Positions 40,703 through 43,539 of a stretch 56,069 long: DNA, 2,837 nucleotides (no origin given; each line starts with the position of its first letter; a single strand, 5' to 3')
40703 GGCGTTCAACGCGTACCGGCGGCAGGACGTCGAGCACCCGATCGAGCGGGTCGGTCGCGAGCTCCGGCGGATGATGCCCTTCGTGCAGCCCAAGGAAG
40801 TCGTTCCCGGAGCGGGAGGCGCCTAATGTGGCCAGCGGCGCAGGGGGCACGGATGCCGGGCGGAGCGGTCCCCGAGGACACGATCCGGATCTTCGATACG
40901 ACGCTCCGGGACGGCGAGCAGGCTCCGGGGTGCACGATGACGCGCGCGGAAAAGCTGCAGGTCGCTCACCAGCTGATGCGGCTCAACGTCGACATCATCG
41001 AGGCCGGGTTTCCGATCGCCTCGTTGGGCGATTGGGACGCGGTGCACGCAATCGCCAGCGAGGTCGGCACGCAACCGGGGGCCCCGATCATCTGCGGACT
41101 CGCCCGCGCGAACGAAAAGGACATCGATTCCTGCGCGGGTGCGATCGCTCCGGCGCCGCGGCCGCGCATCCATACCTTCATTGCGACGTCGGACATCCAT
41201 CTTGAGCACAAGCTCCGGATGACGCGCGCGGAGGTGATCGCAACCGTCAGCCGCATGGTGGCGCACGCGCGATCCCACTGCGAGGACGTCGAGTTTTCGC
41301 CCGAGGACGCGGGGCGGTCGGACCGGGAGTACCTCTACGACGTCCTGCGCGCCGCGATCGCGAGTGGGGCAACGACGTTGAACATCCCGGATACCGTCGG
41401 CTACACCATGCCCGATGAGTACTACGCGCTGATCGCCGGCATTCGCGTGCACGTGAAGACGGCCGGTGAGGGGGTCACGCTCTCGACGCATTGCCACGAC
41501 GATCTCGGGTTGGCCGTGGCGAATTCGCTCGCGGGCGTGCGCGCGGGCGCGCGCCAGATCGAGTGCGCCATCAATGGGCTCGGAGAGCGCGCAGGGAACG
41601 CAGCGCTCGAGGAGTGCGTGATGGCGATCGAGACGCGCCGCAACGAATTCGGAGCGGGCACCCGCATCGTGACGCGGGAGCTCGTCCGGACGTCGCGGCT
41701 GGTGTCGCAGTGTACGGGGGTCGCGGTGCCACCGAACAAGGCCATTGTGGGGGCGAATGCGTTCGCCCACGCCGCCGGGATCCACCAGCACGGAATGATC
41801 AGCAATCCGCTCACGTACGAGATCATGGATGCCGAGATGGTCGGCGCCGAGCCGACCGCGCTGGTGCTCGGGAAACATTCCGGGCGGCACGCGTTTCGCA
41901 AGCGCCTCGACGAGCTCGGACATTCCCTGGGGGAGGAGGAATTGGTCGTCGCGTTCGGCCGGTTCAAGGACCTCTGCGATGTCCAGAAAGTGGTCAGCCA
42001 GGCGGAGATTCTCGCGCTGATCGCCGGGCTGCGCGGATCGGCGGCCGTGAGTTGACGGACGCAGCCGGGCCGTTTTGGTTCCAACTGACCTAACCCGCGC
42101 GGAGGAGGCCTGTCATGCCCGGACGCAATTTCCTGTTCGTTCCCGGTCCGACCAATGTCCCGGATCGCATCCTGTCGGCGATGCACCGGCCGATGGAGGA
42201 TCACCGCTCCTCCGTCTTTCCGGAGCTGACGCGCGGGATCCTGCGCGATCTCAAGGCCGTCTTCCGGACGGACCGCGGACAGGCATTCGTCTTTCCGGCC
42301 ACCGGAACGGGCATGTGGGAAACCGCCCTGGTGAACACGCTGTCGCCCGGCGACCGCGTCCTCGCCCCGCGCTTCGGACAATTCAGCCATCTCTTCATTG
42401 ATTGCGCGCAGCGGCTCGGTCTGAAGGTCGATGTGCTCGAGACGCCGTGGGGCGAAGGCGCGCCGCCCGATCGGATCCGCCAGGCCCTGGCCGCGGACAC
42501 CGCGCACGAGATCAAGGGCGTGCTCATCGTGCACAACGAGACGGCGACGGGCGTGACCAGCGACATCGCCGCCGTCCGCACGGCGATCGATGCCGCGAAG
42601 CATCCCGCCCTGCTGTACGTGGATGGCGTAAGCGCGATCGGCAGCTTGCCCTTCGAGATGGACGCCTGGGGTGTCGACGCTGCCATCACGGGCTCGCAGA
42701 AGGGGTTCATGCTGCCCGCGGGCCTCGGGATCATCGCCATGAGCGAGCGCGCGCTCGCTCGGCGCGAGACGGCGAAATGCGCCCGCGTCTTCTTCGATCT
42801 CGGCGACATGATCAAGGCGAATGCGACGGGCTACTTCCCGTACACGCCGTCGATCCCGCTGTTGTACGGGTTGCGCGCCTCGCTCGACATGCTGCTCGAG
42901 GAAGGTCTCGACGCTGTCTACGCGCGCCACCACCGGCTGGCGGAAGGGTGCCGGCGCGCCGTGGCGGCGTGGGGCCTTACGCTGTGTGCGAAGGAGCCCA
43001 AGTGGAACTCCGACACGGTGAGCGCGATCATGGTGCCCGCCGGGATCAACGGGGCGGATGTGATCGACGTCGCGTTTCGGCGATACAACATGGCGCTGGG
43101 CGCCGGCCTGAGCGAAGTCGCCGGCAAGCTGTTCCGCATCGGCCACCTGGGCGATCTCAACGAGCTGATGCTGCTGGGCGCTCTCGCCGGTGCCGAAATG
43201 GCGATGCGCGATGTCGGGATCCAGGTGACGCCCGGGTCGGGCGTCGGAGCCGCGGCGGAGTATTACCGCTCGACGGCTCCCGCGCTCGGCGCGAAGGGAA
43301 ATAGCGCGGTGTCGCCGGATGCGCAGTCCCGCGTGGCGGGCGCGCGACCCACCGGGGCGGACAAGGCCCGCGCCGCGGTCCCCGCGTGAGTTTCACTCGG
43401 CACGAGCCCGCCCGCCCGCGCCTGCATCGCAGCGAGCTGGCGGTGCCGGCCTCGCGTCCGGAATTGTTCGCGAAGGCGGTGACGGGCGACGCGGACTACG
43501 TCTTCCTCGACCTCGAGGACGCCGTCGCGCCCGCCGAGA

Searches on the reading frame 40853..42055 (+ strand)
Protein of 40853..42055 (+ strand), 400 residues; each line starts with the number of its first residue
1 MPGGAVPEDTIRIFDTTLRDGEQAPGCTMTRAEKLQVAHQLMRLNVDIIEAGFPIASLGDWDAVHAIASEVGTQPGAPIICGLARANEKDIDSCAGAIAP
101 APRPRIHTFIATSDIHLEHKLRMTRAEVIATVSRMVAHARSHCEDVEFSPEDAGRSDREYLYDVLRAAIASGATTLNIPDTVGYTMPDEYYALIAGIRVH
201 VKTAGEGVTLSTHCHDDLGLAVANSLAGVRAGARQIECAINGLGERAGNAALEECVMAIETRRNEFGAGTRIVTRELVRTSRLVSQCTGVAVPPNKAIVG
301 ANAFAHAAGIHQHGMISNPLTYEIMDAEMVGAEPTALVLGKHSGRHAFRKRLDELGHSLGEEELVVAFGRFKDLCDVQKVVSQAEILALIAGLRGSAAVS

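Call 5: search_protein_families(library=ncbifam, proteins=[window:40853-42055:+], max_evalue=0.00001)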
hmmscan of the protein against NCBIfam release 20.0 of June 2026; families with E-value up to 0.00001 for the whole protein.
window:40853-42055:+ (400 aa): 25 families
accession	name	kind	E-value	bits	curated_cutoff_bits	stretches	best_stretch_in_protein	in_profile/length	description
NF002086.0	PRK00915.1-3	equivalog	4.3e-180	599.6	532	1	8-391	4-382/516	2-isopropylmalate synthase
NF002087.0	PRK00915.1-4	equivalog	6.6e-168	559.4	729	1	8-391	4-383/516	2-isopropylmalate synthase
TIGR00973.1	leuA_bact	equivalog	3.3e-162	540.4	598.7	1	11-391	2-377/494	2-isopropylmalate synthase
NF002088.0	PRK00915.1-5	equivalog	5.3e-153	510.2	697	1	10-393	3-381/514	2-isopropylmalate synthase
NF002084.0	PRK00915.1-1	equivalog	5.2e-134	447.6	748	1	9-389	3-378/523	2-isopropylmalate synthase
NF002085.0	PRK00915.1-2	subfamily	2e-123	412.8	517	1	8-394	11-380/504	2-isopropylmalate synthase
NF041069.1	IPMS_Sufob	equivalog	2.6e-123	412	600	1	11-387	1-362/371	isopropylmalate synthase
TIGR02090.1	LEU1_arch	subfamily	3.5e-116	388.3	484.75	1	11-389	1-362/363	isopropylmalate/citramalate/homocitrate synthases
TIGR02660.1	nifV_homocitr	equivalog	3.8e-84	283.1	462.9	1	11-385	2-360/365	homocitrate synthase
TIGR02146.1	LysS_fung_arch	equivalog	5.5e-78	262.6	413.55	1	13-366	1-337/344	homocitrate synthase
NF042434.1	IPMS_Lepto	equivalog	2.6e-66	224.1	500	1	8-374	3-369/374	2-isopropylmalate synthase LeuA2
TIGR00977.1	citramal_synth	equivalog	1.8e-54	184.9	450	1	11-362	2-351/526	citramalate synthase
NF042433.1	CitmalDyn_Leptosp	equivalog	2.8e-43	148.3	950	1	8-398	5-388/514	(R)-citramalate synthase CimA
NF002991.1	PRK03739.1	subfamily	8.3e-33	113.9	455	1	16-314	32-337/550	2-isopropylmalate synthase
TIGR00970.1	leuA_yeast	equivalog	2.5e-32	112.2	697.4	1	14-314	30-340/564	2-isopropylmalate synthase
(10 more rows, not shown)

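Call 6: search_protein_families(library=pfam, proteins=[window:40853-42055:+], max_evalue=0.001)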
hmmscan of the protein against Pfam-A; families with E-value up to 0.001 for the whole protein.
window:40853-42055:+ (400 aa): 2 families
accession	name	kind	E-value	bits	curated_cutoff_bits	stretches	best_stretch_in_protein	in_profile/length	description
PF00682.25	HMGL-like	-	5.4e-87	291.9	29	1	11-284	2-260/260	HMGL-like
PF22617.1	HCS_D2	-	1.4e-27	96.3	27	1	298-379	1-82/82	Homocitrate synthase post-HMGL domain-like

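Call 31: find_homologous_proteins(query=window:40853-42055:+, max_evalue=1e-40)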
Query window:40853-42055:+ (400 aa): 8000 proteins with E <= 1e-40 among 8000 candidates; the best 120 are listed.
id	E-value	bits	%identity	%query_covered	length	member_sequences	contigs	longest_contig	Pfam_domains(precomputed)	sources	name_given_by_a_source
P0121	2.6e-261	884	100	100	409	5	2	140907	PF22617.2,PF00682.26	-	-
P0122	4.0e-204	696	79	99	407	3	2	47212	PF22617.2,PF00682.26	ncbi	-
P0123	2.9e-203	693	80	99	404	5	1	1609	PF22617.2,PF00682.26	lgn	-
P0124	3.9e-186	637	79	92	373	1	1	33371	PF22617.2,PF00682.26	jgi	-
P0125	8.6e-185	632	76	96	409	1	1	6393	PF22617.2,PF00682.26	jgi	jgi:2-isopropylmalate synthase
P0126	1.0e-179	616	73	98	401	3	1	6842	PF22617.2,PF00682.26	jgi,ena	-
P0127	6.8e-177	606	73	96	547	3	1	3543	PF22617.2,PF00682.26,PF08502.16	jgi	jgi:2-isopropylmalate synthase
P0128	7.6e-174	596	72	96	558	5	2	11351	PF22617.2,PF00682.26,PF08502.16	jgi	jgi:2-isopropylmalate synthase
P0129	9.4e-174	596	72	96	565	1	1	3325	PF22617.2,PF00682.26,PF08502.16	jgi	jgi:2-isopropylmalate synthase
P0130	1.1e-172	593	73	94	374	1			PF22617.2,PF00682.26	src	-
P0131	1.2e-171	589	71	96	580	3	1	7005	PF22617.2,PF00682.26,PF08502.16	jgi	-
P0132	3.8e-171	587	70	98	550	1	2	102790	PF22617.2,PF00682.26,PF08502.16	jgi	-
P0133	1.0e-170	586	70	97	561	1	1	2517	PF22617.2,PF00682.26,PF08502.16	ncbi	-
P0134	1.9e-170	585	71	96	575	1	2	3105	PF22617.2,PF00682.26,PF08502.16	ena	-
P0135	4.1e-170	584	71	96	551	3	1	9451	PF22617.2,PF00682.26,PF08502.16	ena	-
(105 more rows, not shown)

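Call 32: find_encoding_contigs(protein=P0122, flank=10000, max_places=3)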
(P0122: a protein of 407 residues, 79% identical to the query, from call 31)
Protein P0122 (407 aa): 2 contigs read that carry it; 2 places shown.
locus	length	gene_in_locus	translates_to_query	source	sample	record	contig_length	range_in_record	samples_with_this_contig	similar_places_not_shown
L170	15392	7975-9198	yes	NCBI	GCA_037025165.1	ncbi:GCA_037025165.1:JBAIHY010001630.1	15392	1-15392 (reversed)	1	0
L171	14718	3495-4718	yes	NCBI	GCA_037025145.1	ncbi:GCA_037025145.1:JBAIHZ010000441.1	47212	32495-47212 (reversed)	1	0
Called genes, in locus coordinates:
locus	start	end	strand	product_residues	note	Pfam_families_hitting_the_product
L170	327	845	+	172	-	PF00330:Aconitase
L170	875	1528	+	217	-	PF00694:Aconitase_C, PF27512:LeuD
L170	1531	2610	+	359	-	PF00180:Iso_dh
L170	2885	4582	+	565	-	PF00920:ILVD_EDD_N, PF24877:ILV_EDD_C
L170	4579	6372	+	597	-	PF02776:TPP_enzyme_N, PF00205:TPP_enzyme_M, PF02775:TPP_enzyme_C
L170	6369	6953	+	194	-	PF01842:ACT, PF22629:ACT_AHAS_ss, PF13710:ACT_5, PF10369:ALS_ss_C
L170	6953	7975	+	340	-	PF02826:2-Hacid_dh_C (weak), PF07991:KARI_N, PF01450:KARI_C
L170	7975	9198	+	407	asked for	PF00682:HMGL-like, PF22617:HCS_D2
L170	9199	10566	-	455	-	PF01523:PmbA_TldD_1st (weak), PF19290:PmbA_TldD_2nd (weak), PF19289:PmbA_TldD_3rd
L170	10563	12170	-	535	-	PF01523:PmbA_TldD_1st, PF19289:PmbA_TldD_3rd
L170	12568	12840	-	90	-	PF18924:DUF5674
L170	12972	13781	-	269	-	PF13490:zf-HC2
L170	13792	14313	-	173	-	PF04542:Sigma70_r2, PF08281:Sigma70_r4_2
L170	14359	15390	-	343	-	?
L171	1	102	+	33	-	?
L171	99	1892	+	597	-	PF02776:TPP_enzyme_N, PF00205:TPP_enzyme_M, PF02775:TPP_enzyme_C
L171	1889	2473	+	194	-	PF01842:ACT, PF22629:ACT_AHAS_ss, PF13710:ACT_5, PF10369:ALS_ss_C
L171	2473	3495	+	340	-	PF02826:2-Hacid_dh_C (weak), PF07991:KARI_N, PF01450:KARI_C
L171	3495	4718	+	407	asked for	PF00682:HMGL-like, PF22617:HCS_D2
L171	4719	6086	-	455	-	PF01523:PmbA_TldD_1st (weak), PF19290:PmbA_TldD_2nd (weak), PF19289:PmbA_TldD_3rd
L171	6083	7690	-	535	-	PF01523:PmbA_TldD_1st, PF19289:PmbA_TldD_3rd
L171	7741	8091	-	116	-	-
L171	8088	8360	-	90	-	PF18924:DUF5674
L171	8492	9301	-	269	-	PF13490:zf-HC2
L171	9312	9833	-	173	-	PF04542:Sigma70_r2, PF08281:Sigma70_r4_2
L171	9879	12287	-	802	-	PF08487:VIT, PF13768:VWA_3, PF00092:VWA, PF13519:VWA_2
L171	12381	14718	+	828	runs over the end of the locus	PF25174:Beta-prop_THOC3 (faint), PF10282:Lactonase (faint), PF08450:SGL, PF04185:Phosphoesterase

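Call 33: find_encoding_contigs(protein=P0124, flank=10000, max_places=3)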
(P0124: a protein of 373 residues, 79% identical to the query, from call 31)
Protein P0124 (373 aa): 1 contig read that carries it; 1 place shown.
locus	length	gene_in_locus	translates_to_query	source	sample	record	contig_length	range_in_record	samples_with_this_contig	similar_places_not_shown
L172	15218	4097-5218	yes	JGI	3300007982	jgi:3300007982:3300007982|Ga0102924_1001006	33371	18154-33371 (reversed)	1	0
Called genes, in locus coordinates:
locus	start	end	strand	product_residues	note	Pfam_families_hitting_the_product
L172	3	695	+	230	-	?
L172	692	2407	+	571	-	PF02776:TPP_enzyme_N, PF00205:TPP_enzyme_M, PF02775:TPP_enzyme_C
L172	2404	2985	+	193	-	PF01842:ACT, PF22629:ACT_AHAS_ss, PF13710:ACT_5, PF10369:ALS_ss_C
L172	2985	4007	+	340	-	PF03446:NAD_binding_2 (weak), PF07991:KARI_N, PF01450:KARI_C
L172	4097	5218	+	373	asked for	PF00682:HMGL-like, PF22617:HCS_D2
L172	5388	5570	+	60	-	-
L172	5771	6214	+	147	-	-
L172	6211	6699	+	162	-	PF04185:Phosphoesterase (faint)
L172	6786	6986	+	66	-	-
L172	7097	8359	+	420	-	PF00266:Aminotran_5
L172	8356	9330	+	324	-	PF03328:HpcH_HpaI, PF15617:C-C_Bond_Lyase (faint), PF22484:DUF6986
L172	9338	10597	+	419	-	PF08442:ATP-grasp_2, PF13549:ATP-grasp_5, PF24948:Citrate_synth_N, PF00549:Ligase_CoA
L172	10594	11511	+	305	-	PF02629:CoA_binding, PF13607:Succ_CoA_lig, PF00549:Ligase_CoA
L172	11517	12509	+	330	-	PF00389:2-Hacid_dh, PF02826:2-Hacid_dh_C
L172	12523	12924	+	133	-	PF03965:Penicillinase_R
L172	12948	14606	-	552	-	PF07719:TPR_2 (faint), PF13428:TPR_14 (faint), PF13432:TPR_16 (weak), PF14559:TPR_19 (weak)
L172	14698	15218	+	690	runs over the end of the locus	PF00456:Transketolase_N, PF02779:Transket_pyr, PF02780:Transketolase_C, PF22613:Transketolase_C_1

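Call 50: search_protein_families(library=ncbifam, proteins=[L172:6786-6986:+], max_evalue=0.001)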
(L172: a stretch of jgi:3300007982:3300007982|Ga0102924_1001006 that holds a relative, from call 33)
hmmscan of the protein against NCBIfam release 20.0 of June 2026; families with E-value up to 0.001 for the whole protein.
L172:6786-6986:+ (66 aa): 0 families

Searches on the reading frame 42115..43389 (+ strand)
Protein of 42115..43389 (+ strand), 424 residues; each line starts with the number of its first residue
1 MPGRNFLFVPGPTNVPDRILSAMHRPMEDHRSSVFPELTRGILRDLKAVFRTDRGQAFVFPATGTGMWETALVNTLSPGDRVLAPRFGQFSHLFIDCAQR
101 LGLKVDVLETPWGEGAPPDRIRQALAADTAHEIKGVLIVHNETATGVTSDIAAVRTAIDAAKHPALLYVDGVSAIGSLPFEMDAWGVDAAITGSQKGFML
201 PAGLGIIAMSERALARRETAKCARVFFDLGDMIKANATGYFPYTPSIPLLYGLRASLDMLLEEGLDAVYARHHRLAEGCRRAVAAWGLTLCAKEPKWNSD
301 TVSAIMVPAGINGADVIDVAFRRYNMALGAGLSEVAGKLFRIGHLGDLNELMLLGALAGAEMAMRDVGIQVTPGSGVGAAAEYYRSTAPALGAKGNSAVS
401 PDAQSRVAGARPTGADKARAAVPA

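Call 5: search_protein_families(library=ncbifam, proteins=[window:42115-43389:+], max_evalue=0.00001)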
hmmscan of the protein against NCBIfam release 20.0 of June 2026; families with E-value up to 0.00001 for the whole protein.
window:42115-43389:+ (424 aa): 6 families
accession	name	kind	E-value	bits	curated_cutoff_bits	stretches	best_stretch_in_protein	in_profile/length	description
NF045640.1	AspGlyoxATaseBhcA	equivalog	2.9e-179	596.1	650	1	1-389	1-389/395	L-aspartate--glyoxylate aminotransferase BhcA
NF046070.1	PyrdoxPyrvTramin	equivalog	8.1e-52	176.3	600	1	6-349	7-348/369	pyridoxamine--pyruvate transaminase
TIGR03301.1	PhnW-AepZ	equivalog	2.9e-36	125.6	360.8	1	7-349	2-340/355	2-aminoethylphosphonate aminotransferase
NF010006.0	PRK13479.1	equivalog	1.5e-21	77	296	1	5-370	6-367/369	2-aminoethylphosphonate--pyruvate transaminase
TIGR02326.1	transamin_PhnW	equivalog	2.3e-16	59.9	400.8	1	6-350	5-346/363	2-aminoethylphosphonate--pyruvate transaminase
TIGR01366.1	serC_3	equivalog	2.2e-09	37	401.65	1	30-273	34-267/361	phosphoserine transaminase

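Call 6: search_protein_families(library=pfam, proteins=[window:42115-43389:+], max_evalue=0.001)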
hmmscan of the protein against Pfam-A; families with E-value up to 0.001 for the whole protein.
window:42115-43389:+ (424 aa): 1 family
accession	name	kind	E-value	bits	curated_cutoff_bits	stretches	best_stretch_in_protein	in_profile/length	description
PF00266.25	Aminotran_5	-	3.2e-22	79.4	21.5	1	12-331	8-338/371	Aminotransferase class-V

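Call 16: find_related_loci(query=window:42115-43389:+, collection=metagenome_contigs, flank=10000)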
Query window:42115-43389:+ (424 aa) in metagenome_contigs; peptide patterns used: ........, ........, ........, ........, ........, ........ (x = any residue, [..] = any of these).
600 stretches matched a pattern (row limit reached: there are more); 580 encode a relative of the query (tblastn E <= 1e-3); the best 80 are kept; 80 distinct loci.
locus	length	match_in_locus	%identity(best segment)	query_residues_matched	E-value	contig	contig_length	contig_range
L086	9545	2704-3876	82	1-391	0e+0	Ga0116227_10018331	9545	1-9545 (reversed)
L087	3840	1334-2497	82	1-388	0e+0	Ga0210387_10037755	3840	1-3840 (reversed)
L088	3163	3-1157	82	3-387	0e+0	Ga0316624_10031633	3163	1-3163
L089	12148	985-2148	82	1-388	0e+0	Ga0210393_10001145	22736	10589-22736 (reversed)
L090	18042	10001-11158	82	1-386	0e+0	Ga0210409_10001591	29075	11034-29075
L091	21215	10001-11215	79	1-405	0e+0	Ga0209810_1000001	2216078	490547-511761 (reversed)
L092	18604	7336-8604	76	1-424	0e+0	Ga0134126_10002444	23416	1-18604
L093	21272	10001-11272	76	1-424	0e+0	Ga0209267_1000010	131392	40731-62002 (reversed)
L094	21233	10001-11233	76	1-411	0e+0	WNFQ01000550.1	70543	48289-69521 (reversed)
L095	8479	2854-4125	75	1-424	0e+0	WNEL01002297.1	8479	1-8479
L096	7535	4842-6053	76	1-404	0e+0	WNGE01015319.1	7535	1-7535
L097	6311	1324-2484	77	1-386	0e+0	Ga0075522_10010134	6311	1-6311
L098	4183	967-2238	73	1-424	0e+0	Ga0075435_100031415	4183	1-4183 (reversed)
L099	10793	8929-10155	75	1-409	0e+0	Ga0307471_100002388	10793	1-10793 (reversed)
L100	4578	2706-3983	73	1-421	0e+0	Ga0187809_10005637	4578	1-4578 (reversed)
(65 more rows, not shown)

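Call 48: search_solved_structures(query=window:42115-43389:+, max_evalue=1e-20)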
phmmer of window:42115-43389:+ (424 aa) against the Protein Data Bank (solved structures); distinct sequences matched with E-value up to 1e-20: 28.
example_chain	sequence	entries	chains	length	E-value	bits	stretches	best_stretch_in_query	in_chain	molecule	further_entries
6pk1_A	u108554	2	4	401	5.9e-142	476.5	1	2-391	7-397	Serine--glyoxylate aminotransferase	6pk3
2huf_A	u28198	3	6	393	1.9e-46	162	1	6-347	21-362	Alanine glyoxylate aminotransferase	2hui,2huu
2dr1_A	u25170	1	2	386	2.1e-45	158.5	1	7-348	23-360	386aa long hypothetical serine aminotransferase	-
1vjo_A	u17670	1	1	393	4.1e-45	157.6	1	6-346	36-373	alanine--glyoxylate aminotransferase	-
3nnk_A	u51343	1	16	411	2.8e-42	148.2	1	4-386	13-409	Ureidoglycine-glyoxylate aminotransferase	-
3isl_A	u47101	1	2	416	4.5e-42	147.5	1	7-386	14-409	Purine catabolism protein pucG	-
1iug_A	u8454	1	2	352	7.1e-42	146.9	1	6-358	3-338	putative aspartate aminotransferase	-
4cbr_A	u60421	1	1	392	1.1e-39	139.6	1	6-346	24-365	SERINE--PYRUVATE AMINOTRANSFERASE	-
4cbs_A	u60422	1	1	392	3.2e-39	138.1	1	6-346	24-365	SERINE--PYRUVATE AMINOTRANSFERASE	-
1j04_A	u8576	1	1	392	3.7e-39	137.9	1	6-346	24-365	alanine--glyoxylate aminotransferase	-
5f9s_A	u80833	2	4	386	2.5e-38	135.2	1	6-346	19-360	Serine--pyruvate aminotransferase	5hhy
2yob_A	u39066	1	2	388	2.5e-38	135.2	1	6-346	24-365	SERINE--PYRUVATE AMINOTRANSFERASE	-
7ns7_A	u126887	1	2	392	2.6e-38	135.1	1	6-346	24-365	L-alanine:glyoxylate aminotransferase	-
1h0c_A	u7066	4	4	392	2.6e-38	135.1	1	6-346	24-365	SERINE--GLYOXYLATE AMINOTRANSFERASE | Serine--pyruvate aminotransferase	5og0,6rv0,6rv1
4kxk_A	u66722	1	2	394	2.7e-38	135.1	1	6-346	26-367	Serine--pyruvate aminotransferase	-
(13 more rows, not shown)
